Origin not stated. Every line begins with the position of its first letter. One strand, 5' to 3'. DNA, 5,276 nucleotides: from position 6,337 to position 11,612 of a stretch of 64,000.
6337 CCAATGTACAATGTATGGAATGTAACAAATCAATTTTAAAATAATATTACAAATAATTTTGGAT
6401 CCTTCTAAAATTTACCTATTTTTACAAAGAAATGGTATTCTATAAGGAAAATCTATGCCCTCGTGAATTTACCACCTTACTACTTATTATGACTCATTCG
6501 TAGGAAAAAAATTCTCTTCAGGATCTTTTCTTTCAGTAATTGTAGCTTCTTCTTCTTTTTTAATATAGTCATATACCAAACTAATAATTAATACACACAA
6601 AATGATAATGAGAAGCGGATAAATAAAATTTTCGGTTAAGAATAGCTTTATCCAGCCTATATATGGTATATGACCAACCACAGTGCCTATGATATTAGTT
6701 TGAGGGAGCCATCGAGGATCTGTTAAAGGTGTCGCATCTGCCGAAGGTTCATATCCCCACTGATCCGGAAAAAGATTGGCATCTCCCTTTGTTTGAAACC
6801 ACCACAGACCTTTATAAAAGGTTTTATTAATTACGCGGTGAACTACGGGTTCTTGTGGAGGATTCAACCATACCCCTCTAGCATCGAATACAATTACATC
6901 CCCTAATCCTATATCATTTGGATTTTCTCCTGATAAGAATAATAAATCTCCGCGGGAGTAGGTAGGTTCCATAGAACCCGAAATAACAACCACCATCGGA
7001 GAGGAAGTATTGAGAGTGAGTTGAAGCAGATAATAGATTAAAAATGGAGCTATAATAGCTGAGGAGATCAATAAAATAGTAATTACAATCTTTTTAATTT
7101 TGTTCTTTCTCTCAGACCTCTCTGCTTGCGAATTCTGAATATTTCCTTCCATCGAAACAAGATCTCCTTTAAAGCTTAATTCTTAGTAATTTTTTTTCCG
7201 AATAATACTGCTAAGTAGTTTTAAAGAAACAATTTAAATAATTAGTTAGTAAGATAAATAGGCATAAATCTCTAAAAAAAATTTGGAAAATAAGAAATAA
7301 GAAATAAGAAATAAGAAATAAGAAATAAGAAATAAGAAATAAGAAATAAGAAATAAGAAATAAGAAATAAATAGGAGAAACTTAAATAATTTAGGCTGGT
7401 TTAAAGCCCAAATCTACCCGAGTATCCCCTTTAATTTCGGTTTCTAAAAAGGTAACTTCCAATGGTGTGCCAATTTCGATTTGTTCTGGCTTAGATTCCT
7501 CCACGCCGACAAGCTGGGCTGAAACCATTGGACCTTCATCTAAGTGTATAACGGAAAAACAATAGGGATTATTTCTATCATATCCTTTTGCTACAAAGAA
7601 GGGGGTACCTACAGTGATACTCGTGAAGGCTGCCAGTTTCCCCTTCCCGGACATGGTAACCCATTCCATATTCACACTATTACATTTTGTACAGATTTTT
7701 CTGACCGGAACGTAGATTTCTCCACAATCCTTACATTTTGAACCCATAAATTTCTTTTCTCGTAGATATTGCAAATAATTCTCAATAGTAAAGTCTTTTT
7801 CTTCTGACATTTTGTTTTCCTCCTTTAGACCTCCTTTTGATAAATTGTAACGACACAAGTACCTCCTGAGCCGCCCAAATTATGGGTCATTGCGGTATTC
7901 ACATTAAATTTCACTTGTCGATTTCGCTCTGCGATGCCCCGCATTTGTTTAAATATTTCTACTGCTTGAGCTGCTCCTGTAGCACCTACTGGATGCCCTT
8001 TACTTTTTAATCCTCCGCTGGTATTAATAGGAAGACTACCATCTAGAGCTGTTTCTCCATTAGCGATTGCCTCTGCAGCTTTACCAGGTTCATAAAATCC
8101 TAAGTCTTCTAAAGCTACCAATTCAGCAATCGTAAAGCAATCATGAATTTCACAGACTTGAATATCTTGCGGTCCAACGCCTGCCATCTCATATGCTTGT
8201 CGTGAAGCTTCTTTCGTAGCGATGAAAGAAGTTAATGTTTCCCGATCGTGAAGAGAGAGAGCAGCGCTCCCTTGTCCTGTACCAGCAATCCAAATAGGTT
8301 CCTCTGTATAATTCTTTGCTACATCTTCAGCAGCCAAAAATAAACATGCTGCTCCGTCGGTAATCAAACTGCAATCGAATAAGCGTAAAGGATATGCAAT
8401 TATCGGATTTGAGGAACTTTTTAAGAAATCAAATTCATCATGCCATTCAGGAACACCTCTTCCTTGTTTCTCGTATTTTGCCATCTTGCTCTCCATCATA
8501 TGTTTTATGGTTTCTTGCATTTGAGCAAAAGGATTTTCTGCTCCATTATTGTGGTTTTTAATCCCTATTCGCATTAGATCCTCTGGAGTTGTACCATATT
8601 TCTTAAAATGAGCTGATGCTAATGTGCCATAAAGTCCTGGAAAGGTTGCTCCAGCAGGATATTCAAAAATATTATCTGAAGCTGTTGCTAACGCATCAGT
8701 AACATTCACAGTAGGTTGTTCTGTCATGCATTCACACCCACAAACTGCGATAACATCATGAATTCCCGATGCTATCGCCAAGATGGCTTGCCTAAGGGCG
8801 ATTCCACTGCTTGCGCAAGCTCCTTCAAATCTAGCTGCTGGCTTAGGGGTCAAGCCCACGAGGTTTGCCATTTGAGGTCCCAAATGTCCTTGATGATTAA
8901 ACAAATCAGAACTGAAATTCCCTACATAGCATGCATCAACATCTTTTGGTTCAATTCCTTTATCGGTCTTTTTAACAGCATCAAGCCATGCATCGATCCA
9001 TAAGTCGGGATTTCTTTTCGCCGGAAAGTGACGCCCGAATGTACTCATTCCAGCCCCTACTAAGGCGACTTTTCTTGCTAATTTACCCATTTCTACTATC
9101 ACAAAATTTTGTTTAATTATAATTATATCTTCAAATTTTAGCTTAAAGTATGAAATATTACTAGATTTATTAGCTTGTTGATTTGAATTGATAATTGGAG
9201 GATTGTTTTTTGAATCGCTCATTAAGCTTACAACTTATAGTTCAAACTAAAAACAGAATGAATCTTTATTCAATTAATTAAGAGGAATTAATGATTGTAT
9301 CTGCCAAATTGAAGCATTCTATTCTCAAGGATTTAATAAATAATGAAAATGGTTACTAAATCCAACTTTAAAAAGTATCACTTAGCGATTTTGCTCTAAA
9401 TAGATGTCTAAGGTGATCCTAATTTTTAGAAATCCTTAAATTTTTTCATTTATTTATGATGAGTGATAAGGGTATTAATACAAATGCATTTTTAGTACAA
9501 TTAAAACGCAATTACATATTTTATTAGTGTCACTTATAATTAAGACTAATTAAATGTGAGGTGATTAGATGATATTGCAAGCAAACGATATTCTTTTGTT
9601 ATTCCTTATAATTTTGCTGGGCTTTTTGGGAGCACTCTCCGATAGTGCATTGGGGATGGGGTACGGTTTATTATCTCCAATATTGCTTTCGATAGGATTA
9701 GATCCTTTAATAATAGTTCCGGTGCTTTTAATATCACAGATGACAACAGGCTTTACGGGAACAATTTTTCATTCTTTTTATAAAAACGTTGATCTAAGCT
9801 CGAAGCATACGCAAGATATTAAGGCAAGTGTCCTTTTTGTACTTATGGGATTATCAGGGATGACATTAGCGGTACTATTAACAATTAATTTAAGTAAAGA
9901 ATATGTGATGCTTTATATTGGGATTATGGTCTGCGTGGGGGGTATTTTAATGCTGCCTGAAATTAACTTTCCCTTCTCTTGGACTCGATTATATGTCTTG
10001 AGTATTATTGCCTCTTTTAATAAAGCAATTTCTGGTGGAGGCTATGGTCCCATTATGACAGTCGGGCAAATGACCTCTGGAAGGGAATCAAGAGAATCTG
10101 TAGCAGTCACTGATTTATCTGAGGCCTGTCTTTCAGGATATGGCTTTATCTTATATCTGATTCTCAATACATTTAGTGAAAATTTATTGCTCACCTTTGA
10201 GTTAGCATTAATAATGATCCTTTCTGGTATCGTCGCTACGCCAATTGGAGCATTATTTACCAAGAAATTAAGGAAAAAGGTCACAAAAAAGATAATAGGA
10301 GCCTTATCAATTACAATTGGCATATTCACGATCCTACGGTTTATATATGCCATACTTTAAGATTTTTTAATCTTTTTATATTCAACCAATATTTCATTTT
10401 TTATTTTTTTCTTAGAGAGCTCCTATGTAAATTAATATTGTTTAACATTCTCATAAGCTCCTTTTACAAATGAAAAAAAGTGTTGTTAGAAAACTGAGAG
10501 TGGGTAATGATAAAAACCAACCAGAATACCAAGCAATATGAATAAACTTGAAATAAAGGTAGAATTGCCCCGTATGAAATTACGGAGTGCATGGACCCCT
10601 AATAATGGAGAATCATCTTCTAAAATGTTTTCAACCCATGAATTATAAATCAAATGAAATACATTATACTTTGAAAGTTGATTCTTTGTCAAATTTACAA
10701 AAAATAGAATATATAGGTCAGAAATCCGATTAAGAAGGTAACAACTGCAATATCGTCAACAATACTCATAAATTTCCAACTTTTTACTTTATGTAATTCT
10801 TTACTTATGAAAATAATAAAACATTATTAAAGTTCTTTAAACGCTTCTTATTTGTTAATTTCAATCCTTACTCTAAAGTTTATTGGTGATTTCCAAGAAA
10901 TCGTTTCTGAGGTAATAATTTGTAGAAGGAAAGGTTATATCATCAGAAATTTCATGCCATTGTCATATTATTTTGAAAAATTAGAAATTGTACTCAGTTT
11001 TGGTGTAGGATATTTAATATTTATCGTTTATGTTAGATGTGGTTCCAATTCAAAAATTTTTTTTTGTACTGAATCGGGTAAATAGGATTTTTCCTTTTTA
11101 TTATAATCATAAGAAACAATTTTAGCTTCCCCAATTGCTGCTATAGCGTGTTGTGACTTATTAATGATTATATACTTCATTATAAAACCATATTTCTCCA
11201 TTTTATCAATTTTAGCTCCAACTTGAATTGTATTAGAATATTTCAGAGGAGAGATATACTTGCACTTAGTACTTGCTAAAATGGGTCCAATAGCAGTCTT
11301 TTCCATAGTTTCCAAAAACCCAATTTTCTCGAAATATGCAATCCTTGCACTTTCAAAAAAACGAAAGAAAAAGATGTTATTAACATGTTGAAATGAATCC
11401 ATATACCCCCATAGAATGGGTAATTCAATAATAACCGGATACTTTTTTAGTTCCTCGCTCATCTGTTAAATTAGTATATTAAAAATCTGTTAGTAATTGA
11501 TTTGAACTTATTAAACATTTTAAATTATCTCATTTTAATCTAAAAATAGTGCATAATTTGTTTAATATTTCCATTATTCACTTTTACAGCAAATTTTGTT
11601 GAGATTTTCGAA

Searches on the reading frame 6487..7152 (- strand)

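Call 12: search_protein_families(library=pfam, proteins=[window:6487-7152:-], max_evalue=0.01)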
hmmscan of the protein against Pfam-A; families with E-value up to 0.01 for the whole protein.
window:6487-7152:- (221 aa): 2 families
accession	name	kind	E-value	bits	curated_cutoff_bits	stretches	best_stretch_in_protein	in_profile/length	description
PF10502.14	Peptidase_S26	-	9.2e-05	22.9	22.9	1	40-108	11-78/168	Signal peptidase, peptidase S26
PF12420.13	DUF3671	-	0.00034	20.6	34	1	13-199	150-211/223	Fam-L, Fam-M like protein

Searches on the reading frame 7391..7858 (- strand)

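Call 12: search_protein_families(library=pfam, proteins=[window:7391-7858:-], max_evalue=0.01)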
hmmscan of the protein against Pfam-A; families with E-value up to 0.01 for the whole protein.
window:7391-7858:- (155 aa): 2 families
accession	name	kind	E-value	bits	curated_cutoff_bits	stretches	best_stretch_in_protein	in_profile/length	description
PF01796.24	OB_ChsH2_C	-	2e-12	47.3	27.1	1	66-137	1-64/65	ChsH2, C-terminal OB-fold domain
PF12172.15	zf-ChsH2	-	2.3e-08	34.1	23.2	1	32-61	4-33/37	ChsH2, rubredoxin-like zinc ribbon domain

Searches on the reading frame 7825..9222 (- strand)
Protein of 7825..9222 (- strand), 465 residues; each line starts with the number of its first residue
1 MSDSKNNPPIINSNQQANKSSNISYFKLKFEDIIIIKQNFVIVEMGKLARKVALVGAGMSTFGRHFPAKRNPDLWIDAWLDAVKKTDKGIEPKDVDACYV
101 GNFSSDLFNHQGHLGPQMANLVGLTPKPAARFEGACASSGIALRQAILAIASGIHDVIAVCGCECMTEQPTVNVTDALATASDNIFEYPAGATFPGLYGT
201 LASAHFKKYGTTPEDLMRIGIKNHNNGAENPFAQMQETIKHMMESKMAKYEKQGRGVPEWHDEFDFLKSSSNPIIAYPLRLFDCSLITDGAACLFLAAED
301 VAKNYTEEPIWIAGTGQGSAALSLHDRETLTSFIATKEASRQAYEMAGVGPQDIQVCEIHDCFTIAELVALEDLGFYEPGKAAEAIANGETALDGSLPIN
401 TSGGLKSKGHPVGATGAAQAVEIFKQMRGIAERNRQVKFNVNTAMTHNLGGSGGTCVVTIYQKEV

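Call 12: search_protein_families(library=pfam, proteins=[window:7825-9222:-], max_evalue=0.01)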
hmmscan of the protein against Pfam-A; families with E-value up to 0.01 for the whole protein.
window:7825-9222:- (465 aa): 6 families
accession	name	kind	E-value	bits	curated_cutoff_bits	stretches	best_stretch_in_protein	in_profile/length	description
PF22691.2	Thiolase_C_1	-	1.3e-44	151.9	28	1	316-462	1-143/144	Thiolase C-terminal domain-like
PF00108.29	Thiolase_N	-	6.8e-18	65.4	26.4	1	52-299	1-259/260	Thiolase, N-terminal domain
PF02803.24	Thiolase_C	-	3.1e-09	37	27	1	335-429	23-99/123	Thiolase, C-terminal domain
PF00109.32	ketoacyl-synt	-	0.0023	18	20.8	1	131-184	169-222/252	Beta-ketoacyl synthase, N-terminal domain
PF02801.28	Ketoacyl-synt_C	-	0.0061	17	20.8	0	333-362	24-53/119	Beta-ketoacyl synthase, C-terminal domain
PF18941.5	DUF5688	-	0.0069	16.4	34.5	0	203-253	148-198/290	Family of unknown function (DUF5688)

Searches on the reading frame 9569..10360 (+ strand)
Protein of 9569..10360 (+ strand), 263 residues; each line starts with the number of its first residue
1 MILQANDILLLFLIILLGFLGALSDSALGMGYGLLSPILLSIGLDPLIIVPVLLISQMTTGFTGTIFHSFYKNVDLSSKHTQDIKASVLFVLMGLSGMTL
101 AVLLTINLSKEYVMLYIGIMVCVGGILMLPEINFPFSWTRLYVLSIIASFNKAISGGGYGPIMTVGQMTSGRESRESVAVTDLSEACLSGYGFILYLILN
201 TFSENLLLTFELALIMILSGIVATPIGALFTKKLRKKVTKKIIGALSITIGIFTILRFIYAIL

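Call 12: search_protein_families(library=pfam, proteins=[window:9569-10360:+], max_evalue=0.01)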
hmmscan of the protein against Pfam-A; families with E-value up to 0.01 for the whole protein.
window:9569-10360:+ (263 aa): 2 families
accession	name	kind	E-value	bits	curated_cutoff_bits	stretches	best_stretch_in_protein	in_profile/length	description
PF01925.25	TauE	-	7e-19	68.9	32.6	1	14-253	1-236/237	Sulfite exporter TauE/SafE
PF14012.11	DUF4229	-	0.0061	17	27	1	194-242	17-61/68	Protein of unknown function (DUF4229)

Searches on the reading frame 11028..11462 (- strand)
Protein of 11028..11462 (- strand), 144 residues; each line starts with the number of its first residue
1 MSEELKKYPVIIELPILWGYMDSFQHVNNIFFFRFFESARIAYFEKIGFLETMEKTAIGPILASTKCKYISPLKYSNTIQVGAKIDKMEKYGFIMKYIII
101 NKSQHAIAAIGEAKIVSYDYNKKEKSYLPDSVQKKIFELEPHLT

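Call 12: search_protein_families(library=pfam, proteins=[window:11028-11462:-], max_evalue=0.01)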
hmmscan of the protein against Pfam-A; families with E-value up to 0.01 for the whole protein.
window:11028-11462:- (144 aa): 2 families
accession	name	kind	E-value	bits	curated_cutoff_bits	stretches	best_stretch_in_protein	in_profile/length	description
PF13279.12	4HBT_2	-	9.5e-23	81.4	25.5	1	17-136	2-122/122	Thioesterase-like superfamily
PF03061.28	4HBT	-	4.6e-05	24.1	20.6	1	25-105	2-76/79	Thioesterase superfamily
